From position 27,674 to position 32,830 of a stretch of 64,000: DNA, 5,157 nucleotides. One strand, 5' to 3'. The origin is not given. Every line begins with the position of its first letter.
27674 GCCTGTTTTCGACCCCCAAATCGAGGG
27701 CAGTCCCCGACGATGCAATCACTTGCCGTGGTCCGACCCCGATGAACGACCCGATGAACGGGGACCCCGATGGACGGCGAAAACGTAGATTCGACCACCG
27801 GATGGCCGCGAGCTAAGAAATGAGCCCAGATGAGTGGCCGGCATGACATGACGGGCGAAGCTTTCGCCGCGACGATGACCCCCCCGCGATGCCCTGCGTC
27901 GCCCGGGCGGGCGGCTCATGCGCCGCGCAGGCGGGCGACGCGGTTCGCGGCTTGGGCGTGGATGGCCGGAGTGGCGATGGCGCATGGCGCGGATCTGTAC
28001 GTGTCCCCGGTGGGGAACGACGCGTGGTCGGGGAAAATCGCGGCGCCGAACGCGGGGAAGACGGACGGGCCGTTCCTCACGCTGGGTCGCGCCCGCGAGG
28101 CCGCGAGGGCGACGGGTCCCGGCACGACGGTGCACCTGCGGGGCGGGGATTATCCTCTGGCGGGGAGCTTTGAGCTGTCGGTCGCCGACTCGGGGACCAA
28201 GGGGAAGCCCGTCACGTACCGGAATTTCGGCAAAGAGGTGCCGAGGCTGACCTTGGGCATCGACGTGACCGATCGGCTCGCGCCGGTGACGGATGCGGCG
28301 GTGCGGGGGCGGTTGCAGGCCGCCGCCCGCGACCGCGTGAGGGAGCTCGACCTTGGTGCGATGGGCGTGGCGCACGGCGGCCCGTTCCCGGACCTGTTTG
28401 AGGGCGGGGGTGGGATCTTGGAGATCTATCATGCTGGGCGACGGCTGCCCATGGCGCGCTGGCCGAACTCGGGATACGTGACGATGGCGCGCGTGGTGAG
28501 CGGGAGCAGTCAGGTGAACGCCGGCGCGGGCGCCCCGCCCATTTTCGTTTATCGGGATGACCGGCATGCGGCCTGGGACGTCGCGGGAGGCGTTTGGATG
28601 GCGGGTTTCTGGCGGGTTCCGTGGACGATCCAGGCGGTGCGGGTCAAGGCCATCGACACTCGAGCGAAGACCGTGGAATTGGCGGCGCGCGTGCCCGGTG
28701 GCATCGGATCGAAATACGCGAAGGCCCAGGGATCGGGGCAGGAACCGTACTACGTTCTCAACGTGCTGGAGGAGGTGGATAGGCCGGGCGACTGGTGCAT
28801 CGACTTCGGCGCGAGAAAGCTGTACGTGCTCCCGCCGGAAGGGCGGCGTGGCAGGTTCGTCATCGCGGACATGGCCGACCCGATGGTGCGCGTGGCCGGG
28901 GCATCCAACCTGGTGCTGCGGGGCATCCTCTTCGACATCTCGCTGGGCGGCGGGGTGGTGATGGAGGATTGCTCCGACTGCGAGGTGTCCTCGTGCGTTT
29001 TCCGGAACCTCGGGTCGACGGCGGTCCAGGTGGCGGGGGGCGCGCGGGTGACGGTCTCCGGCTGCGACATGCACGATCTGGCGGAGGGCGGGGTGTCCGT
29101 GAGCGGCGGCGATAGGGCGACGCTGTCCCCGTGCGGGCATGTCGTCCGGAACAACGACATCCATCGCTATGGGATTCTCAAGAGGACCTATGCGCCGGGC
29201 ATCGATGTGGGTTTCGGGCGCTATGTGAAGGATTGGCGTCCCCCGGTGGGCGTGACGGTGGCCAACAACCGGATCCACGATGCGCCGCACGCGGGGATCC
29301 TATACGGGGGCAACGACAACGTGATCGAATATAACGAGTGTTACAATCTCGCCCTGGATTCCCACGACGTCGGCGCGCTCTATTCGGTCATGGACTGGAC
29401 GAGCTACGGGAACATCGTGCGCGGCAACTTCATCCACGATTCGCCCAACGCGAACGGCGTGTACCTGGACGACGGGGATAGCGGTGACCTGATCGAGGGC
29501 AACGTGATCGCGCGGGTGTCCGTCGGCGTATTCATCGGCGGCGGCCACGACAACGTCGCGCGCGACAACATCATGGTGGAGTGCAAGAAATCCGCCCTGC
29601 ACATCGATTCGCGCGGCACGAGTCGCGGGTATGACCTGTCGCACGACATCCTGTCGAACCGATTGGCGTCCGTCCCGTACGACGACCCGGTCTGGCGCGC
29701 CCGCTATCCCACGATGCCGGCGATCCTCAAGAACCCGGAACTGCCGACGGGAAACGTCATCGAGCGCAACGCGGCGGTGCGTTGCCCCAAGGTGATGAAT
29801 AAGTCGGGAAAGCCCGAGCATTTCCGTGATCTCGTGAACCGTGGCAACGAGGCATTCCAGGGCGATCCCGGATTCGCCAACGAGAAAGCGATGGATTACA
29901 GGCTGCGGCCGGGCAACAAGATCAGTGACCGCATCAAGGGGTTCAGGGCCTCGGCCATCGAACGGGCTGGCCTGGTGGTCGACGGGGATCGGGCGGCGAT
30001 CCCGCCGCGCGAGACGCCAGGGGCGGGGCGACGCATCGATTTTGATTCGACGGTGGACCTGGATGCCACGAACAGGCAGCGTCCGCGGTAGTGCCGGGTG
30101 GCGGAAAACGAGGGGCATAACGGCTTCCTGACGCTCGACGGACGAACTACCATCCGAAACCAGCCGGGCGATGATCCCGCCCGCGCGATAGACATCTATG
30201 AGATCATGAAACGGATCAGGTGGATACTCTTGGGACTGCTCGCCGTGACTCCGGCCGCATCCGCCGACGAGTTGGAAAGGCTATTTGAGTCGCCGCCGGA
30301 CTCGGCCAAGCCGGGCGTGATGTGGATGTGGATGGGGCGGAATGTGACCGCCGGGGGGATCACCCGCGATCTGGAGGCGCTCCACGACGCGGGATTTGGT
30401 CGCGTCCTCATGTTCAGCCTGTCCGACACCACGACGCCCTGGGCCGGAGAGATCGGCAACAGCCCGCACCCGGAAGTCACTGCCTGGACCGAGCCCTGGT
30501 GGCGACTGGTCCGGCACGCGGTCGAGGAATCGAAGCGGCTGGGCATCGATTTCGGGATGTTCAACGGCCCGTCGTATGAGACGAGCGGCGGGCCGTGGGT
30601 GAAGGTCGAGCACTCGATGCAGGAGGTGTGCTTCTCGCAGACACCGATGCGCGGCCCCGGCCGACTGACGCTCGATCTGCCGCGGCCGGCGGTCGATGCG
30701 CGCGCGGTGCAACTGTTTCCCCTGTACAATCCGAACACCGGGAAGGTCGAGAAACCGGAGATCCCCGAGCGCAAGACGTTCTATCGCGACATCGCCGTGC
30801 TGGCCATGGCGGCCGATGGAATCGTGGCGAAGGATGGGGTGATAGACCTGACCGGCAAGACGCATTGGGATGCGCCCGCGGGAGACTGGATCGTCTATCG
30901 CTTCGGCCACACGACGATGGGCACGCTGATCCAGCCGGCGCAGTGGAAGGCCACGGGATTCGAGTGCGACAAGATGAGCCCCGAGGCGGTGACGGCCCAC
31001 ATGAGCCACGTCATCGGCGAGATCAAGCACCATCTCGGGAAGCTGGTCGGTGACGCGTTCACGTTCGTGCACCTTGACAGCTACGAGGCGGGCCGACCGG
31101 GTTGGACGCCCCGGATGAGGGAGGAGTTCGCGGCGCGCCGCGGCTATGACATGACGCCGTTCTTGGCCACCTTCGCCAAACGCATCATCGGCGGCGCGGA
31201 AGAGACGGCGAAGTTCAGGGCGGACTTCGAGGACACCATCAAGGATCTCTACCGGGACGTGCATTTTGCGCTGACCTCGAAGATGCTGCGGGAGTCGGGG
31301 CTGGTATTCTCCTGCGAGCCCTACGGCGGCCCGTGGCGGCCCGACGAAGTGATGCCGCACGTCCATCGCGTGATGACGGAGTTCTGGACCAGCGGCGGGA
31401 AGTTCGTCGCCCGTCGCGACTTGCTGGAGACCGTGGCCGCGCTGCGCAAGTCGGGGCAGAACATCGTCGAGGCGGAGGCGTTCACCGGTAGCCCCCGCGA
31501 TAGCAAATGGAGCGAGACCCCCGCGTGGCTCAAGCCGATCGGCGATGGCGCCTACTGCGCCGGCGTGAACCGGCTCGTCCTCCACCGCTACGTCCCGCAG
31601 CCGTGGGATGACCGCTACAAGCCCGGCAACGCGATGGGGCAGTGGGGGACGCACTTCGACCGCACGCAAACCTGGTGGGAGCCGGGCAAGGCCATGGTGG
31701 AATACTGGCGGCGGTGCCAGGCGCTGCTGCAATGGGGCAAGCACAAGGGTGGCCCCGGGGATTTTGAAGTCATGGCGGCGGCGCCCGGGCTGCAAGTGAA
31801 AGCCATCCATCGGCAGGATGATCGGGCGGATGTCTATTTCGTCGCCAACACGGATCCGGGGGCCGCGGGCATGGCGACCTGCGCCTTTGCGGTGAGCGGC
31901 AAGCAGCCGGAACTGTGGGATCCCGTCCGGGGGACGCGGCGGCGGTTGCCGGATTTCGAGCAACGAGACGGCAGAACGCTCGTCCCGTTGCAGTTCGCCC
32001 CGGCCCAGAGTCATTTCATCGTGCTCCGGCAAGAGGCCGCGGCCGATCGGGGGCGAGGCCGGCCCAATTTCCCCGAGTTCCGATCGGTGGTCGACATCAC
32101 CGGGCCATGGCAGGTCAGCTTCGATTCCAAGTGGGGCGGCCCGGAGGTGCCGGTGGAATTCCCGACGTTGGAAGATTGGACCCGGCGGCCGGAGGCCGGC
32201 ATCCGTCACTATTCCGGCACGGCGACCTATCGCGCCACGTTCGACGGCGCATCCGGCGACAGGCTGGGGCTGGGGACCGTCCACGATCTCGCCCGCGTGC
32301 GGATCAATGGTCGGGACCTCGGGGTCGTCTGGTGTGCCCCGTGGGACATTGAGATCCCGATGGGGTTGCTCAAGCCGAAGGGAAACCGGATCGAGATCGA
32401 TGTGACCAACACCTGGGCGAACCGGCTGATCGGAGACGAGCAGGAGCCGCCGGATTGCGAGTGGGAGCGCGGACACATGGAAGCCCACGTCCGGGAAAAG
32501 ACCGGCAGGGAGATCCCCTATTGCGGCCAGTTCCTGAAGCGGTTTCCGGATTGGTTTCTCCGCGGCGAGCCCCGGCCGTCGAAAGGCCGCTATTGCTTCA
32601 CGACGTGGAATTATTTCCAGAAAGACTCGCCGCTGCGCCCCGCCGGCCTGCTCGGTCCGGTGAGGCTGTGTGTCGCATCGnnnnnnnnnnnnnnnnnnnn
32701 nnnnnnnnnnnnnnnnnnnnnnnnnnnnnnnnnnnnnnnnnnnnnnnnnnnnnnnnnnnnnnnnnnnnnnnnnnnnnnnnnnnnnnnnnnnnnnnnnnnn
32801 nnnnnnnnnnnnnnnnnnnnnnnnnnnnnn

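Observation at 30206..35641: Single 1811-aa exported protein combining three putative catalytic modules (GH106-like glycosidase - sulfatase - beta-propeller GH-like)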

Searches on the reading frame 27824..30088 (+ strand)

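Call 13: search_protein_families(library=pfam, proteins=[window:27824-30088:+], max_evalue=0.0001)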
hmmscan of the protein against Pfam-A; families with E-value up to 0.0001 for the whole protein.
window:27824-30088:+ (755 aa): 2 families
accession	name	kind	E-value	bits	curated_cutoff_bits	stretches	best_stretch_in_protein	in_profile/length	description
PF13229.12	Beta_helix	-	2.7e-21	76.3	25.9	2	477-598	11-124/158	Right handed beta helix region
PF05048.19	NosD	-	1e-09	38.6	23.6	1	476-596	48-158/212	Periplasmic copper-binding protein (NosD)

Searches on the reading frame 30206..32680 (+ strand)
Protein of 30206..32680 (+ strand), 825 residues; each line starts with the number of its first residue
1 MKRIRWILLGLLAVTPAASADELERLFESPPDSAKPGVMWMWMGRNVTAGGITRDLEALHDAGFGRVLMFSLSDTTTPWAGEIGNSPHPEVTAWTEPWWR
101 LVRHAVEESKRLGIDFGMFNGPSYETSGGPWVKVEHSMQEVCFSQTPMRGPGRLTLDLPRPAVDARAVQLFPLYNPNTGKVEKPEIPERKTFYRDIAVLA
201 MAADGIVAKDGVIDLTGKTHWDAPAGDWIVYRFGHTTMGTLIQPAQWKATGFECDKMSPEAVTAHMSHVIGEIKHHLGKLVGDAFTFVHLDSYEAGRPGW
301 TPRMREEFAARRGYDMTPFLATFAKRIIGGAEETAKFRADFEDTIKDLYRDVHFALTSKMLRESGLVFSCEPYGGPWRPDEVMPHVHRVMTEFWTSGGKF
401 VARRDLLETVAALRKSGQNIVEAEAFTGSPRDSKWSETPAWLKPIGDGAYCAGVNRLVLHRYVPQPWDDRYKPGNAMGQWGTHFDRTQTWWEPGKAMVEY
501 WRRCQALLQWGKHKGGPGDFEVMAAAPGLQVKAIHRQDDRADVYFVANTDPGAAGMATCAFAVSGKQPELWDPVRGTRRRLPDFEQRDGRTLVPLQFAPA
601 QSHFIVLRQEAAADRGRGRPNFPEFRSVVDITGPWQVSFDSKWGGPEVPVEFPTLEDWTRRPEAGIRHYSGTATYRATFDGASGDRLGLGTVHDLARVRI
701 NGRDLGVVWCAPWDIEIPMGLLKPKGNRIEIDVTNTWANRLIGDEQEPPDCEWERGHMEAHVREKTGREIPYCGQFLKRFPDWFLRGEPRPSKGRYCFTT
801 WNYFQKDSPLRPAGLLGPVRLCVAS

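Call 20: search_solved_structures(query=window:30206-32680:+, max_evalue=1e-20, show_alignments=1)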
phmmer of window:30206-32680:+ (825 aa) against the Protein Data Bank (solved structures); distinct sequences matched with E-value up to 1e-20: 3.
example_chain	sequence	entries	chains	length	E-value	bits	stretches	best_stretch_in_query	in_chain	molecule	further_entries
5mqm_A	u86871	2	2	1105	2.9e-100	339.8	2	223-512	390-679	Glycosyl hydrolases family 2, sugar binding domain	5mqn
5mwk_A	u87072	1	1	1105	7.1e-100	338.6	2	223-512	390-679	Glycoside hydrolase family 2, sugar binding protein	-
6q2f_A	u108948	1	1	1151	4.6e-98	332.6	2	207-514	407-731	Glycoside hydrolase family protein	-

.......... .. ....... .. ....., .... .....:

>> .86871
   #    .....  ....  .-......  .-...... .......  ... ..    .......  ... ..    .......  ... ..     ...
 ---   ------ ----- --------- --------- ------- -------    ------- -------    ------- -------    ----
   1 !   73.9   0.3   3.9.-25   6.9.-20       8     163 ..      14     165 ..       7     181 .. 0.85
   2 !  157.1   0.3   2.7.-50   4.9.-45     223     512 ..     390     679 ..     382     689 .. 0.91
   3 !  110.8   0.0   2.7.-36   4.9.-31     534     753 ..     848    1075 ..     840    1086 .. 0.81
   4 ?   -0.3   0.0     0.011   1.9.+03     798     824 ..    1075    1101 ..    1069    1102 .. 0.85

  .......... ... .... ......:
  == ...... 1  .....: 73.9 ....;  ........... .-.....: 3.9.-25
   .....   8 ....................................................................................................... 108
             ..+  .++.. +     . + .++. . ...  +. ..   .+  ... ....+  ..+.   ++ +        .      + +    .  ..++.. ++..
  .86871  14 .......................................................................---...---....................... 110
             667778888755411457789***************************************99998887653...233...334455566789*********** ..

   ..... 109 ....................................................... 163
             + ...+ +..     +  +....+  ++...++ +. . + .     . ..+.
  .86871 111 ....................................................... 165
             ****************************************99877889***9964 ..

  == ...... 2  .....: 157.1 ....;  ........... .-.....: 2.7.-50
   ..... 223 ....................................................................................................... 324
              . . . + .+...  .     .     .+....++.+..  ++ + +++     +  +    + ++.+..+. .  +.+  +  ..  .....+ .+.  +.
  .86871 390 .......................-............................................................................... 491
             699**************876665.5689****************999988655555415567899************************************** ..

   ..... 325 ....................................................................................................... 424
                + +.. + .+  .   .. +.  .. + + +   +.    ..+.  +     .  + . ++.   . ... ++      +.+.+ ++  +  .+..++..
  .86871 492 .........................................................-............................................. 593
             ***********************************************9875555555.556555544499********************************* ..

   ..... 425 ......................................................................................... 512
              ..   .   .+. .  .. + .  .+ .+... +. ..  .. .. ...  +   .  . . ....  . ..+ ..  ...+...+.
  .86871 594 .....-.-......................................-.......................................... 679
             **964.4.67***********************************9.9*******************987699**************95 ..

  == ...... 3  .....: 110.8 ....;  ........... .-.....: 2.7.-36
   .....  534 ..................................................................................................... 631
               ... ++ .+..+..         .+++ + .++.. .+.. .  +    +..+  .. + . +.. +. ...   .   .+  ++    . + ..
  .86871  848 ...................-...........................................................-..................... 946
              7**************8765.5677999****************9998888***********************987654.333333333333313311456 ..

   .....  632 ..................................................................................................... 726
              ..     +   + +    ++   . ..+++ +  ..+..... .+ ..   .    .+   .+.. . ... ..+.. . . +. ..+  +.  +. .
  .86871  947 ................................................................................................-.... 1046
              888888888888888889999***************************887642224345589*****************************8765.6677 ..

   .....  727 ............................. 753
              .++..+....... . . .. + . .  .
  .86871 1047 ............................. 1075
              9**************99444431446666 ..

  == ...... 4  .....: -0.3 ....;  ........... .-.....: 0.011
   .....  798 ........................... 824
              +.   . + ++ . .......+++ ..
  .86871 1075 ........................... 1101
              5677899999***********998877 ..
